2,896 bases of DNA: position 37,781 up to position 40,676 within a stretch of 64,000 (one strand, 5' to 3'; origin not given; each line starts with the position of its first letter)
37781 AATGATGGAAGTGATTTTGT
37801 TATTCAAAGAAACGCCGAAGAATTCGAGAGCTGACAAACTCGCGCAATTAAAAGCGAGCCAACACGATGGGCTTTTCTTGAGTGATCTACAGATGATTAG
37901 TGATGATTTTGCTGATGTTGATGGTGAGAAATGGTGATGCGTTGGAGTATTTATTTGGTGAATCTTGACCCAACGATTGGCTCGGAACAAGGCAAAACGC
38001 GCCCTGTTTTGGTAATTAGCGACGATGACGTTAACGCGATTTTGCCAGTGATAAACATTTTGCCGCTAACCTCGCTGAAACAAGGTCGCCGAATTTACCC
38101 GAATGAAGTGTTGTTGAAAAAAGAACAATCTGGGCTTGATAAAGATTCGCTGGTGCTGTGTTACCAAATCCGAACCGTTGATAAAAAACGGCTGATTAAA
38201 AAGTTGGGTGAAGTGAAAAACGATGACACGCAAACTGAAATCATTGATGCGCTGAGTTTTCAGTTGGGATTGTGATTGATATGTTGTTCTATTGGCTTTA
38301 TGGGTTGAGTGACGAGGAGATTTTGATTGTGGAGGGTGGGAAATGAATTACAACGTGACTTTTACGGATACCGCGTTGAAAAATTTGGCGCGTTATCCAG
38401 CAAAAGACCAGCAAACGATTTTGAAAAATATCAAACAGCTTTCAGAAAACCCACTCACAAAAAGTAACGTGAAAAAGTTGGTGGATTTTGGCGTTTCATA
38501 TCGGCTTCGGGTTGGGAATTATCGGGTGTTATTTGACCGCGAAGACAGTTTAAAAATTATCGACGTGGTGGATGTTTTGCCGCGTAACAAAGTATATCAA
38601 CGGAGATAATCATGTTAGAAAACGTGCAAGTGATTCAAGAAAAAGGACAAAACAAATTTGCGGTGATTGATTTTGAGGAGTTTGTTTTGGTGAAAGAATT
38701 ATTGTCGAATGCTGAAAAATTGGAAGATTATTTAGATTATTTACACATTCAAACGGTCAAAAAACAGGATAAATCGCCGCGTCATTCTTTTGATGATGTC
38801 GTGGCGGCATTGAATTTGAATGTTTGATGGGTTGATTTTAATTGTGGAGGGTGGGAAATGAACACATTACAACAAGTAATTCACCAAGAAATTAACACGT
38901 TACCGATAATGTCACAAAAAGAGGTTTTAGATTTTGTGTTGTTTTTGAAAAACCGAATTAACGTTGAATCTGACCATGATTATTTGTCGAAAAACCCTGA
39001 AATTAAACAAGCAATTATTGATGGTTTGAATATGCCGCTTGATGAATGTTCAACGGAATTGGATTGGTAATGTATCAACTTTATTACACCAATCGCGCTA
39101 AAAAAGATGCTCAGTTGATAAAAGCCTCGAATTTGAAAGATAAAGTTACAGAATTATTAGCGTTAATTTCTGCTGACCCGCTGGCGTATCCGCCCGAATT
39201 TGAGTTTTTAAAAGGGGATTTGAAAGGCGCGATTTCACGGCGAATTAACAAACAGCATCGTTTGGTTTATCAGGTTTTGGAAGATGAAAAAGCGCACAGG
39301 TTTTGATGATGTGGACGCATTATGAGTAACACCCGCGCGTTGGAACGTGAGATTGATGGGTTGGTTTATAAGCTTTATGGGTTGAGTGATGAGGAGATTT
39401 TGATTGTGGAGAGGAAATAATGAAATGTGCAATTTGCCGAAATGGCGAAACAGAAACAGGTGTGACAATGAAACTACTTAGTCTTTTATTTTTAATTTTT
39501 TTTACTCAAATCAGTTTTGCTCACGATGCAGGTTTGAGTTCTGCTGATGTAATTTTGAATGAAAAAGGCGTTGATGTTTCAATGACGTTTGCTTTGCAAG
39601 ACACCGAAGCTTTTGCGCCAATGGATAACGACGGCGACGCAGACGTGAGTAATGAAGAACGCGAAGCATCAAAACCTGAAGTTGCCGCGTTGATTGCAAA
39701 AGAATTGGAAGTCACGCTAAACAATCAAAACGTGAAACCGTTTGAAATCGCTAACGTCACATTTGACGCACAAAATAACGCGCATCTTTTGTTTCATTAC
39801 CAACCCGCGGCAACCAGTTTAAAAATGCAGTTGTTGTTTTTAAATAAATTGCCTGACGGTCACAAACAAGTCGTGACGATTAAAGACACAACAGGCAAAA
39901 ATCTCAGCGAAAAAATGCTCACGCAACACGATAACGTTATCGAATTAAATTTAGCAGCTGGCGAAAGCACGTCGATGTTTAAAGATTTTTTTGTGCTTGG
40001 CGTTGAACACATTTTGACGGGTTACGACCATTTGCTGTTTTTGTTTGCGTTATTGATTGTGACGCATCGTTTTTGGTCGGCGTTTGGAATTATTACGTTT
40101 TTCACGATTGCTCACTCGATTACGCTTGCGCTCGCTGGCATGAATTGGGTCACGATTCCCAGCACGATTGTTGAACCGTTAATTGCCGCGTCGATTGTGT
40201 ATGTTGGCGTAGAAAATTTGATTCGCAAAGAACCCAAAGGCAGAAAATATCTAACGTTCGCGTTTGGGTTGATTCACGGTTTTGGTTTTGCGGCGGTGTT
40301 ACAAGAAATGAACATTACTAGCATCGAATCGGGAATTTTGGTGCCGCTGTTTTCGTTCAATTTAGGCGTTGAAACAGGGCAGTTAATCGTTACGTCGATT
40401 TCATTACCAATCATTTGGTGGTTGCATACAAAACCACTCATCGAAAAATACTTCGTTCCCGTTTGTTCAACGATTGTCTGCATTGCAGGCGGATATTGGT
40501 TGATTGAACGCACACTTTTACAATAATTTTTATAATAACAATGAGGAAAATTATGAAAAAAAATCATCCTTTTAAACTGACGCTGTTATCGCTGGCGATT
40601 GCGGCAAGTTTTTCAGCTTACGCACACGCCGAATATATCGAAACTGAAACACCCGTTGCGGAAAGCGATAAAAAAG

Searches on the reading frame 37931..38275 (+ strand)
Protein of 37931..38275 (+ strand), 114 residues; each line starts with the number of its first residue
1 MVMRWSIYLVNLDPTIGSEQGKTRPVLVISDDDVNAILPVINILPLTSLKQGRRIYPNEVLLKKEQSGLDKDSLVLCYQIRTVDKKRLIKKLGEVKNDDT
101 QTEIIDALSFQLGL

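Call 49: search_protein_families(library=pfam, proteins=[window:37931-38275:+], max_evalue=0.01)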
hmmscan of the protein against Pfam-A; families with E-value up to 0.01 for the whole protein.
window:37931-38275:+ (114 aa): 1 family
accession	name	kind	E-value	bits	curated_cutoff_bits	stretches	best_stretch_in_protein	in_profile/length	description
PF02452.23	PemK_toxin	-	1e-28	100.1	23.1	1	4-101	2-99/109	PemK-like, MazF-like toxin of type II toxin-antitoxin system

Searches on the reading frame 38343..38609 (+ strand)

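Call 49: search_protein_families(library=pfam, proteins=[window:38343-38609:+], max_evalue=0.01)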
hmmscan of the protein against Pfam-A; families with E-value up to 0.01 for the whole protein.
window:38343-38609:+ (88 aa): 1 family
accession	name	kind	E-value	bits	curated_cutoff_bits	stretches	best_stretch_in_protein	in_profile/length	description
PF05016.21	ParE_toxin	-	2.5e-08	34.8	23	1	5-85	1-89/89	ParE toxin of type II toxin-antitoxin system, parDE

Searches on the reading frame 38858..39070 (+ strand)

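Call 49: search_protein_families(library=pfam, proteins=[window:38858-39070:+], max_evalue=0.01)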
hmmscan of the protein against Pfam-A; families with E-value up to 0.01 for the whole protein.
window:38858-39070:+ (70 aa): 1 family
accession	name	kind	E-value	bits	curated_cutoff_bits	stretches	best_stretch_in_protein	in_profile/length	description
PF10047.15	DUF2281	-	0.002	19.1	26.5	1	8-34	2-28/64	Protein of unknown function (DUF2281)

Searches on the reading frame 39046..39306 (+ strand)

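Call 49: search_protein_families(library=pfam, proteins=[window:39046-39306:+], max_evalue=0.01)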
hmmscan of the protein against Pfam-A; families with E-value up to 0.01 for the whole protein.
window:39046-39306:+ (86 aa): 3 families
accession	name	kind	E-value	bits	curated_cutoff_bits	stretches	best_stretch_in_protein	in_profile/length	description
PF06769.20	YoeB_toxin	-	7.5e-09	35.9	27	1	29-81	18-70/80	YoeB-like toxin of bacterial type II toxin-antitoxin system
PF05015.19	HigB-like_toxin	-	4.5e-05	24.3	27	1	28-80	23-80/91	RelE-like toxin of type II toxin-antitoxin system HigB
PF05016.21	ParE_toxin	-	0.00026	21.9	23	1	13-81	2-75/89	ParE toxin of type II toxin-antitoxin system, parDE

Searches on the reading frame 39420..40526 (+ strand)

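Call 49: search_protein_families(library=pfam, proteins=[window:39420-40526:+], max_evalue=0.01)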
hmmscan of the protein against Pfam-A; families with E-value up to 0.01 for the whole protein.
window:39420-40526:+ (368 aa): 2 families
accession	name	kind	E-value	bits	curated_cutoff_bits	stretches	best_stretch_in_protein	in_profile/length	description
PF13795.12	HupE_UreJ_2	-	2.4e-45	154.4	24.5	1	190-337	1-154/156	HupE / UreJ protein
PF04955.18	HupE_UreJ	-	4.3e-08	33.3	23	1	188-307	19-140/179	HupE / UreJ protein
